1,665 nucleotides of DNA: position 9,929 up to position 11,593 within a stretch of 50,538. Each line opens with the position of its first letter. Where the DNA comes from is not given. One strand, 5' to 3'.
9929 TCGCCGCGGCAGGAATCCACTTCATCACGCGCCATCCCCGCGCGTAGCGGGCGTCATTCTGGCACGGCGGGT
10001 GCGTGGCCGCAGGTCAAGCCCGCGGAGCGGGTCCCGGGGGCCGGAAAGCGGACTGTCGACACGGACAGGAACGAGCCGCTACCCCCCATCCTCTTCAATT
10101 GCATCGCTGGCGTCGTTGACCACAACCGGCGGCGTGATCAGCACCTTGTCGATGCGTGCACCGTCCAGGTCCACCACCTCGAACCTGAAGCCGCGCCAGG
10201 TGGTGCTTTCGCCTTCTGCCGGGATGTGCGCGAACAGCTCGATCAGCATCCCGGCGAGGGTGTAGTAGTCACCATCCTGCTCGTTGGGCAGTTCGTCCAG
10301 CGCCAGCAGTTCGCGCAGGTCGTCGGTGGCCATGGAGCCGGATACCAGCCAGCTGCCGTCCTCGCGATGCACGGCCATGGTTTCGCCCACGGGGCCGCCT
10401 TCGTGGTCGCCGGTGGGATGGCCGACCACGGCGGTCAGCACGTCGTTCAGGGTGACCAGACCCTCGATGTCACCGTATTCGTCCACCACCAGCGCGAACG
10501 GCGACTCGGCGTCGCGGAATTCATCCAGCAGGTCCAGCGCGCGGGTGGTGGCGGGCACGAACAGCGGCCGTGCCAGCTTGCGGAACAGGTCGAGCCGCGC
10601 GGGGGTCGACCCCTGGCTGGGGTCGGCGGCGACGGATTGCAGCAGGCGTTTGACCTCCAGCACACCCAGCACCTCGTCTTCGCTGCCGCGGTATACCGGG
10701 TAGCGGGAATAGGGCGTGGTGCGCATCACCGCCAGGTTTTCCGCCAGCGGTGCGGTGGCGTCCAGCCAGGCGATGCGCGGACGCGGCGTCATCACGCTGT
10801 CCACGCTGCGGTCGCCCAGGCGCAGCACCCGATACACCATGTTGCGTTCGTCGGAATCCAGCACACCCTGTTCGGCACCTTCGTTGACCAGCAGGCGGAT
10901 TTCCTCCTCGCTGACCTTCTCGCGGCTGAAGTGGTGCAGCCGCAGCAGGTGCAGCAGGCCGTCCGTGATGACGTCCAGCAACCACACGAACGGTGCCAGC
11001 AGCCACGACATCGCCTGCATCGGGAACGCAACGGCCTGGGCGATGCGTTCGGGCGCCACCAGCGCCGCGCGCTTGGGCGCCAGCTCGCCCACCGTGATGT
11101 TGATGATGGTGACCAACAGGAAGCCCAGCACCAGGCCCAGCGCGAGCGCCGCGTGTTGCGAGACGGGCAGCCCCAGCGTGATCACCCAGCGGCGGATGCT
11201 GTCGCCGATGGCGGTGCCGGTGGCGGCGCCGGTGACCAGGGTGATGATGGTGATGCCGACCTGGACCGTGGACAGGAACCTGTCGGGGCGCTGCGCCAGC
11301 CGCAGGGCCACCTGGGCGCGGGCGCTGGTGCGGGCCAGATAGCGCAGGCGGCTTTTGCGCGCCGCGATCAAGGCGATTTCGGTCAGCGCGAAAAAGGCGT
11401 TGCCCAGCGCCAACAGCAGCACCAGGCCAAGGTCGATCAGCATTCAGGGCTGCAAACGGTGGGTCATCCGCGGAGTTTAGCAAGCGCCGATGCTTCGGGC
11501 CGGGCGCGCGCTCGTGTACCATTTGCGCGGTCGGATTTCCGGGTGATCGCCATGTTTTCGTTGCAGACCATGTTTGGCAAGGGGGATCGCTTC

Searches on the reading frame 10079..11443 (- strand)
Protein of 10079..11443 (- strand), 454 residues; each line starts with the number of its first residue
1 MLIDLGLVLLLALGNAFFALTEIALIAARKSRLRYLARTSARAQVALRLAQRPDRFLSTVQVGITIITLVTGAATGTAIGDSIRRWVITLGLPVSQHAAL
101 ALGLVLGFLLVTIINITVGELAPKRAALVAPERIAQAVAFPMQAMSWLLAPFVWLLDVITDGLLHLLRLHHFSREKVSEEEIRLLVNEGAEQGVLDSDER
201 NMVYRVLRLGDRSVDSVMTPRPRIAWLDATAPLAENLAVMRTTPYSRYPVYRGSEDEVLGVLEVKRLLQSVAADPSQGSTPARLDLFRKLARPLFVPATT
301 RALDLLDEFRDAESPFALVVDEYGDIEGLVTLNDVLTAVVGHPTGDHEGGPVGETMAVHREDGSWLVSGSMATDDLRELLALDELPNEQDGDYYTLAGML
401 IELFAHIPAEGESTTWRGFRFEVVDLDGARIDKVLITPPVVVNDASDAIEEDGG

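Call 36: search_protein_families(library=pfam, proteins=[window:10079-11443:-], max_evalue=0.00001)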
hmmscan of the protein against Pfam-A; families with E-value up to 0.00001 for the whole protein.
window:10079-11443:- (454 aa): 3 families
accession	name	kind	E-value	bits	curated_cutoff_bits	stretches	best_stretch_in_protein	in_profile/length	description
PF01595.25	CNNM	-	8.6e-44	149.8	28.4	1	7-199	3-181/181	Cyclin M transmembrane N-terminal domain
PF03471.22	CorC_HlyC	-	5.6e-22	78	27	1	360-438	3-79/81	Transporter associated domain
PF00571.33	CBS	-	8.5e-14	52.1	24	1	292-340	8-56/57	CBS domain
